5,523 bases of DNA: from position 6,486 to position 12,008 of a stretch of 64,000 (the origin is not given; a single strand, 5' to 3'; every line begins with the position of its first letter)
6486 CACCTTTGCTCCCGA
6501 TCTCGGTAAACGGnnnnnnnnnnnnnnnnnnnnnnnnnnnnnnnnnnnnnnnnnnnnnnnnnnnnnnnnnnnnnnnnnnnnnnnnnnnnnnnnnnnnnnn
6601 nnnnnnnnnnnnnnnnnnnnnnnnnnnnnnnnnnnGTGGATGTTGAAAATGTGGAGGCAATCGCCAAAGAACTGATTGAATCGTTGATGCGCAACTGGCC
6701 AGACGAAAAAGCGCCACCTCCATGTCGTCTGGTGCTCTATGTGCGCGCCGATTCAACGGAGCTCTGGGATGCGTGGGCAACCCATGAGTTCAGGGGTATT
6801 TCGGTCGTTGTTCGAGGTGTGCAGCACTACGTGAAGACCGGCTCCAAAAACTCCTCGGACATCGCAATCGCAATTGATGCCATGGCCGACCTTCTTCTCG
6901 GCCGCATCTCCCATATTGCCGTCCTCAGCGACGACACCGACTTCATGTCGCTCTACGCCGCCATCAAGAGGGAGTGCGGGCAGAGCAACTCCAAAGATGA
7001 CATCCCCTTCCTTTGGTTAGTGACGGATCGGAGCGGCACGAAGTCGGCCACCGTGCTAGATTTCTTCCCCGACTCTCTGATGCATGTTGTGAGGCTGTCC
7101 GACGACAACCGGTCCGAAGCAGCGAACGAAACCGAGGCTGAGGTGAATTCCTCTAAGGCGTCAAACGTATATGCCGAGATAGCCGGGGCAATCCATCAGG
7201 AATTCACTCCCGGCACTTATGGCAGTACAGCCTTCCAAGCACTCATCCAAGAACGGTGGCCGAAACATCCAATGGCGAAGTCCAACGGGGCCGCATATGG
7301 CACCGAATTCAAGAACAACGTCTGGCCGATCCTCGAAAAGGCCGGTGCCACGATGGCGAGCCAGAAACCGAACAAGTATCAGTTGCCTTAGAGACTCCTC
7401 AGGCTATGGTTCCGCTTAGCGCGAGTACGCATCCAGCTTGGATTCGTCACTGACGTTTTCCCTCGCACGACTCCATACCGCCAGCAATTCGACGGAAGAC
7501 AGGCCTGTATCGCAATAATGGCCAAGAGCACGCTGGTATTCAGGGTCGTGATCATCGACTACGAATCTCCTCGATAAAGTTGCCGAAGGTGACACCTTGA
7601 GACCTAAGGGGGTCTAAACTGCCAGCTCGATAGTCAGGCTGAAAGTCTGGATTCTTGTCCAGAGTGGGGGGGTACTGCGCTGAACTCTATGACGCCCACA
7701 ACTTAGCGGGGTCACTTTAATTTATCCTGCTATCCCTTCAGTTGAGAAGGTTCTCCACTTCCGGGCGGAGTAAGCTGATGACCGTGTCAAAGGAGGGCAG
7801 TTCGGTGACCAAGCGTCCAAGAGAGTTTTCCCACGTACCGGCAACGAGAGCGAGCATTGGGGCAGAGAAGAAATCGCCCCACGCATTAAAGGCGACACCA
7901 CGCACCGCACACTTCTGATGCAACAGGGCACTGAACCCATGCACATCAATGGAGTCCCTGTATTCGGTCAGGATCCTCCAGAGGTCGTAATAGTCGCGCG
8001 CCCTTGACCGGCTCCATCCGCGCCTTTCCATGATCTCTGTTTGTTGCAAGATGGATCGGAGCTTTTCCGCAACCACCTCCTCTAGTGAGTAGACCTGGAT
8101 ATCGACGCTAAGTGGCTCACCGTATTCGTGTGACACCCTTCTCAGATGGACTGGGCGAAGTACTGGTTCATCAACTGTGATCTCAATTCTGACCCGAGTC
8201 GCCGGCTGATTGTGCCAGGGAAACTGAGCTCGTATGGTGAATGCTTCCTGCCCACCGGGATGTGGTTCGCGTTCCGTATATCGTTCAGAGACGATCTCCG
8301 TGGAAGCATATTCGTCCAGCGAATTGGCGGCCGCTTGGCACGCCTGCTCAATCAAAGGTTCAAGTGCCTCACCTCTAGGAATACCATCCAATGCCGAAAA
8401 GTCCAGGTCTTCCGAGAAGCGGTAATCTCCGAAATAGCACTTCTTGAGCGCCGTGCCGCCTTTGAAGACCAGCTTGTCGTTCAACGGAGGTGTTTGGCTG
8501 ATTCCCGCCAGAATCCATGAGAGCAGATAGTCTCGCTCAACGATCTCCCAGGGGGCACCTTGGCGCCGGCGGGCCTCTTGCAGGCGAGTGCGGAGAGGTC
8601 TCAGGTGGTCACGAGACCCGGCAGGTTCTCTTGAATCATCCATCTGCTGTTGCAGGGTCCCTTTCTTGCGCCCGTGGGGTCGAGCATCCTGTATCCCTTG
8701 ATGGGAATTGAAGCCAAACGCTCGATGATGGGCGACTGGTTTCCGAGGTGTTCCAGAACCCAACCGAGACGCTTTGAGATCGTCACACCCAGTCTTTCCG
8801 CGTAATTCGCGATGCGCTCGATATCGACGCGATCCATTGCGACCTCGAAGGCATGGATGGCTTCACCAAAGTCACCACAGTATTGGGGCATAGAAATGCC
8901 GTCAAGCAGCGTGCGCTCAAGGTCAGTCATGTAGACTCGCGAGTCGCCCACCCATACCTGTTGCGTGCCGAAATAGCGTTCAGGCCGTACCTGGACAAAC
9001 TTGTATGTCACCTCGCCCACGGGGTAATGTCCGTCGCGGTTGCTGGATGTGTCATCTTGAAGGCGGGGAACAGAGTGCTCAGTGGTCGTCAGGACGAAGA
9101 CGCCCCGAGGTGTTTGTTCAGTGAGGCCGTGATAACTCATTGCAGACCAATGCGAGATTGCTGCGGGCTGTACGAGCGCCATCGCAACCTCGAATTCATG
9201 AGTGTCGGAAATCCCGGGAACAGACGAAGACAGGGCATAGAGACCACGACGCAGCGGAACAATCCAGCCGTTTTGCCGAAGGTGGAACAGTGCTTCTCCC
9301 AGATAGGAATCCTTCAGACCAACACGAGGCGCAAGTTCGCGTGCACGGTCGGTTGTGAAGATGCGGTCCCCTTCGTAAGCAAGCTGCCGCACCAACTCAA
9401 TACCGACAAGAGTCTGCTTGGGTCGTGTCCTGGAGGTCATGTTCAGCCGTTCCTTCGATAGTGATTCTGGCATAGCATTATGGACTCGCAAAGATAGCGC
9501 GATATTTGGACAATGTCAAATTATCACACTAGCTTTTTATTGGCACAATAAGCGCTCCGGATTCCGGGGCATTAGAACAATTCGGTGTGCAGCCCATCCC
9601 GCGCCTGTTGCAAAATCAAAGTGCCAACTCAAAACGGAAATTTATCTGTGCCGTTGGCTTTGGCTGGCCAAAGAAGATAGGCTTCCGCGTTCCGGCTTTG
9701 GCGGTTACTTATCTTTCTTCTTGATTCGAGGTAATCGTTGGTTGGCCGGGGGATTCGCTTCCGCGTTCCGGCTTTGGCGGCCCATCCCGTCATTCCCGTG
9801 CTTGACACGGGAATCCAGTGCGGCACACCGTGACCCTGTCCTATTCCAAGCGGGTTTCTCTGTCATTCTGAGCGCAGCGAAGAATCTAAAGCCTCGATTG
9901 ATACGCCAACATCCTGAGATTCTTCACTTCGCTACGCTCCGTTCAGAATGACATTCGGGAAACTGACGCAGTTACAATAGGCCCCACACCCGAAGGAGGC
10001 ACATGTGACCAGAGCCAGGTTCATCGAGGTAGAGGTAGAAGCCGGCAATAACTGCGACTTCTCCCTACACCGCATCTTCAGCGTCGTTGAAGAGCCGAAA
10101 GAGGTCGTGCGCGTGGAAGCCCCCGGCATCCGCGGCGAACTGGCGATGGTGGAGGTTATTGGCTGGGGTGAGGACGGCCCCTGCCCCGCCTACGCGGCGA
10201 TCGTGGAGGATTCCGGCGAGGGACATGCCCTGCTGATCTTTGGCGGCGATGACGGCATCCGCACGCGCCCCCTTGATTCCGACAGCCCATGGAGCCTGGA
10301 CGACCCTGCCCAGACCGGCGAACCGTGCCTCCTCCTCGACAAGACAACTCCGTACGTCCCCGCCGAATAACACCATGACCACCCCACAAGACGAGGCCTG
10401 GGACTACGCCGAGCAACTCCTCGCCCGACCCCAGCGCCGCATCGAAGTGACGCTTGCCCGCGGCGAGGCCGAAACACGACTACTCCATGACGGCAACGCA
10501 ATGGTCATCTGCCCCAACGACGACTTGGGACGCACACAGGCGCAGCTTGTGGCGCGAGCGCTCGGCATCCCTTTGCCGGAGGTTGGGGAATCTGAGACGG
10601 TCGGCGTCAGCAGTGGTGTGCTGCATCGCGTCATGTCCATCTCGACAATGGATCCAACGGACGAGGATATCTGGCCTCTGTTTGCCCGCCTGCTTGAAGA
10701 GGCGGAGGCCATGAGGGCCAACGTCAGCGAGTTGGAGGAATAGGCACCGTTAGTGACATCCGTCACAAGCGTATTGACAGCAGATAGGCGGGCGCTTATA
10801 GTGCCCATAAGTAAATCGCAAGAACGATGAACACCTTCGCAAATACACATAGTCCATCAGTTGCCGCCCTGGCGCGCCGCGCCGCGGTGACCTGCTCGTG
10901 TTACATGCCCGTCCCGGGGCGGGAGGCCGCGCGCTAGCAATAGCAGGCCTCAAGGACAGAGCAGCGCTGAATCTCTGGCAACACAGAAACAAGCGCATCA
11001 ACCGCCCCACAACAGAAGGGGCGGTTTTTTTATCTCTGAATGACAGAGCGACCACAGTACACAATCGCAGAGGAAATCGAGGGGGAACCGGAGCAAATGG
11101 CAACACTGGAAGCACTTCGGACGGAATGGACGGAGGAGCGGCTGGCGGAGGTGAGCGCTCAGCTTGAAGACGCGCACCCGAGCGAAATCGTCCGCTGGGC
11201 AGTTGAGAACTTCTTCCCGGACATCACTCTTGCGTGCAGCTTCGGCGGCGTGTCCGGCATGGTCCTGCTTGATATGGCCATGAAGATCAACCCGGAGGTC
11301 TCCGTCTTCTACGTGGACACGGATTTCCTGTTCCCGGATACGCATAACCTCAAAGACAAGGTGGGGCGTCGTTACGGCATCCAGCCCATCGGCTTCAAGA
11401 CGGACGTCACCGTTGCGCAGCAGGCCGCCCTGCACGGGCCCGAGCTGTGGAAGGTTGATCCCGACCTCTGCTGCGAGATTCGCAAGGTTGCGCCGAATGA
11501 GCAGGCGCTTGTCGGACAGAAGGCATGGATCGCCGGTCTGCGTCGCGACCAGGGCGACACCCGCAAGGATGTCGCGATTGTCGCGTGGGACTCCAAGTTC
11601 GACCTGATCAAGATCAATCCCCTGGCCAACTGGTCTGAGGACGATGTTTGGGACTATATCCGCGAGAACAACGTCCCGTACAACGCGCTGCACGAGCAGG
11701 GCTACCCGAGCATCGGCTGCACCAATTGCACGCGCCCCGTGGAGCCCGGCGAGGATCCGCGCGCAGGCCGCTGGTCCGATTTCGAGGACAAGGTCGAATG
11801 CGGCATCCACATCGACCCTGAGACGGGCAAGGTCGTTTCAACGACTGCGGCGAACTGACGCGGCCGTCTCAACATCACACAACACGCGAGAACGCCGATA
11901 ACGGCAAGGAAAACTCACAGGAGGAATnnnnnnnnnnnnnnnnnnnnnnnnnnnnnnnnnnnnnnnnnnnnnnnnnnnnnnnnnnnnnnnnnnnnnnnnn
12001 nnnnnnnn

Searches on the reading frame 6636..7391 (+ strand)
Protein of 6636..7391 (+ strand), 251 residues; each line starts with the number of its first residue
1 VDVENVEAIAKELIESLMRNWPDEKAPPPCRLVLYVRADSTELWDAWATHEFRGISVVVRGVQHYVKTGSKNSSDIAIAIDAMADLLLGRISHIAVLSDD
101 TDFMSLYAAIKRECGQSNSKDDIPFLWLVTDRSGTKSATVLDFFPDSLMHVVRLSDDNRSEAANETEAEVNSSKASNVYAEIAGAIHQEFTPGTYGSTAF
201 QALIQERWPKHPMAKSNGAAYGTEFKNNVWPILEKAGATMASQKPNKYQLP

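Call 6: search_protein_families(library=pfam, proteins=[window:6636-7391:+], max_evalue=0.1)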
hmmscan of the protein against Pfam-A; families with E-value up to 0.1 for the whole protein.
window:6636-7391:+ (251 aa): 1 family
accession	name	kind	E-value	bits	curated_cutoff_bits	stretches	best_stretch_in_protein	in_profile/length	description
PF01936.24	NYN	-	3.7e-09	37.7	24.2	1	2-112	7-115/145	NYN domain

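Call 7: search_protein_families(library=padloc, proteins=[window:6636-7391:+], max_evalue=0.1)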
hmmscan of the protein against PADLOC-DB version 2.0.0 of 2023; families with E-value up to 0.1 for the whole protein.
window:6636-7391:+ (251 aa): 0 families

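Call 8: search_protein_families(library=ncbifam, proteins=[window:6636-7391:+], max_evalue=1)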
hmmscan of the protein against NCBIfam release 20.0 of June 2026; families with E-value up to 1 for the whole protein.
window:6636-7391:+ (251 aa): 0 families

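Call 9: search_protein_families(library=phrogs, proteins=[window:6636-7391:+], max_evalue=1)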
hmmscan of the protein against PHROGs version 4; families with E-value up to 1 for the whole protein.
window:6636-7391:+ (251 aa): 1 family
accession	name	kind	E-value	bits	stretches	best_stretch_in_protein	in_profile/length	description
phrog_37744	-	unknown function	1.5e-05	25.6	1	57-110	61-114/248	-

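Call 90: search_protein_families(library=padloc, proteins=[window:6636-7391:+], max_evalue=0.001)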
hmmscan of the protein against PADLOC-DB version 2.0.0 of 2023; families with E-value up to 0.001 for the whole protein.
window:6636-7391:+ (251 aa): 0 families

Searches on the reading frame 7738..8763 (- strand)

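Call 6: search_protein_families(library=pfam, proteins=[window:7738-8763:-], max_evalue=0.1)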
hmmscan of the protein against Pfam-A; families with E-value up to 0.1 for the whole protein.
window:7738-8763:- (341 aa): 2 families
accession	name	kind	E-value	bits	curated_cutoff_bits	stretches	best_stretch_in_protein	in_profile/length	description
PF08843.17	AbiEii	-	4.6e-41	141.7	22.5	1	84-329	2-236/238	Nucleotidyl transferase AbiEii toxin, Type IV TA system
PF19804.4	DUF6287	-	0.032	14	26.3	1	306-320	15-29/34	Domain of unknown function (DUF6287)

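Call 7: search_protein_families(library=padloc, proteins=[window:7738-8763:-], max_evalue=0.1)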
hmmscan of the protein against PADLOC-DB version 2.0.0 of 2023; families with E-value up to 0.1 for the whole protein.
window:7738-8763:- (341 aa): 36 families (the best 25 are shown)
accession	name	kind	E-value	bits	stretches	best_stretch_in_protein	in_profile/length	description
PDLC02304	AbiEii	-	2.2e-68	229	1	59-339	5-258/260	AbiEii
PDLC02317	AbiEii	-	1.2e-36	124.6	1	70-332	16-268/396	AbiEii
PDLC02323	AbiEii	-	2.8e-26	90.6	1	75-332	19-243/248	AbiEii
PDLC02306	AbiEii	-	6.9e-24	82.9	1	82-332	25-271/280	AbiEii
PDLC02288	AbiEii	-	9e-23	78.6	1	55-329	11-264/294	AbiEii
PDLC02292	AbiEii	-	7.6e-22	76.4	1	61-292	14-231/283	AbiEii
PDLC02291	AbiEii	-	2e-20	71.3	1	42-293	4-223/310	AbiEii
PDLC02289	AbiEii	-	6.5e-20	69.8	1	59-267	16-217/309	AbiEii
PDLC02294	AbiEii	-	1.1e-19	69.3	1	67-274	11-193/260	AbiEii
PDLC02321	AbiEii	-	3e-18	64.5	2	73-124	20-69/296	AbiEii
PDLC02318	AbiEii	-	5.5e-18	63.3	1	66-264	12-183/280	AbiEii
PDLC02303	AbiEii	-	2e-15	54.9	1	62-264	7-181/249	AbiEii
PDLC02307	AbiEii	-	2.1e-14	51.8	1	93-275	18-155/219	AbiEii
PDLC02296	AbiEii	-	2.8e-14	51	1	71-290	20-218/282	AbiEii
PDLC02305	AbiEii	-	3.8e-13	47.3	1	59-268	6-193/306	AbiEii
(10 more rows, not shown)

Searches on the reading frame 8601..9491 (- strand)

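Call 6: search_protein_families(library=pfam, proteins=[window:8601-9491:-], max_evalue=0.1)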
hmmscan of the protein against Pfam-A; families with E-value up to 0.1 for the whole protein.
window:8601-9491:- (296 aa): 2 families
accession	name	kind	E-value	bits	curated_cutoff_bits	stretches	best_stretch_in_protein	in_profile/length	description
PF09407.15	AbiEi_1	-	0.00013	22.7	22.2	1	115-247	23-141/142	AbiEi antitoxin C-terminal domain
PF13338.12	AbiEi_4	-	0.0024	18.4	25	1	50-87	16-48/49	Transcriptional regulator, AbiEi antitoxin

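Call 7: search_protein_families(library=padloc, proteins=[window:8601-9491:-], max_evalue=0.1)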
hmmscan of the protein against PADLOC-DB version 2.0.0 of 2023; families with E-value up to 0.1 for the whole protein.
window:8601-9491:- (296 aa): 32 families (the best 25 are shown)
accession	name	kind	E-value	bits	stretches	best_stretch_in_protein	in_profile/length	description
PDLC02267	AbiEi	-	1.1e-61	206.5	1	31-290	7-242/252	AbiEi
PDLC02271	AbiEi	-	6.6e-23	79.2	1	62-275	38-245/263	AbiEi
PDLC02276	AbiEi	-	3e-19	67.5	1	71-254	40-213/270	AbiEi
PDLC02269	AbiEi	-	1.3e-18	65.3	1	63-257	27-202/251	AbiEi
PDLC02287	AbiEi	-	1.7e-17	61.8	1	44-255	12-200/253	AbiEi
PDLC02270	AbiEi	-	7.3e-16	56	1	43-250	11-211/265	AbiEi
PDLC02237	AbiEi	-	4.8e-14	50.6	1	58-287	43-282/285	AbiEi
PDLC02225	AbiEi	-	5.2e-13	47.2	1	67-237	34-184/198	AbiEi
PDLC02265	AbiEi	-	1.1e-11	42.8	1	67-236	31-186/198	AbiEi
PDLC02266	AbiEi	-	1.4e-11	42.3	1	33-289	6-251/258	AbiEi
PDLC02241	AbiEi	-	6.1e-11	40.5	1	64-236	28-184/199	AbiEi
PDLC02275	AbiEi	-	8.3e-11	40.3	1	66-239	26-177/184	AbiEi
PDLC02282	AbiEi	-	4.3e-10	37.4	1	33-289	6-253/260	AbiEi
PDLC02272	AbiEi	-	6.9e-10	37.1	1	62-234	27-182/200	AbiEi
PDLC02283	AbiEi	-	7.3e-10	36.9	1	67-145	34-110/201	AbiEi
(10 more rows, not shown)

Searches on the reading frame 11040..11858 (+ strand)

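Call 85: search_protein_families(library=pfam, proteins=[window:11040-11858:+], max_evalue=0.001)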
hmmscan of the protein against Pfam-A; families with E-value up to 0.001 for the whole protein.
window:11040-11858:+ (272 aa): 1 family
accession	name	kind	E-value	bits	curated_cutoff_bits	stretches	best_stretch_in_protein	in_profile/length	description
PF01507.26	PAPS_reduct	-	6.8e-50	169.9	22.5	1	64-233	4-175/175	Phosphoadenosine phosphosulfate reductase domain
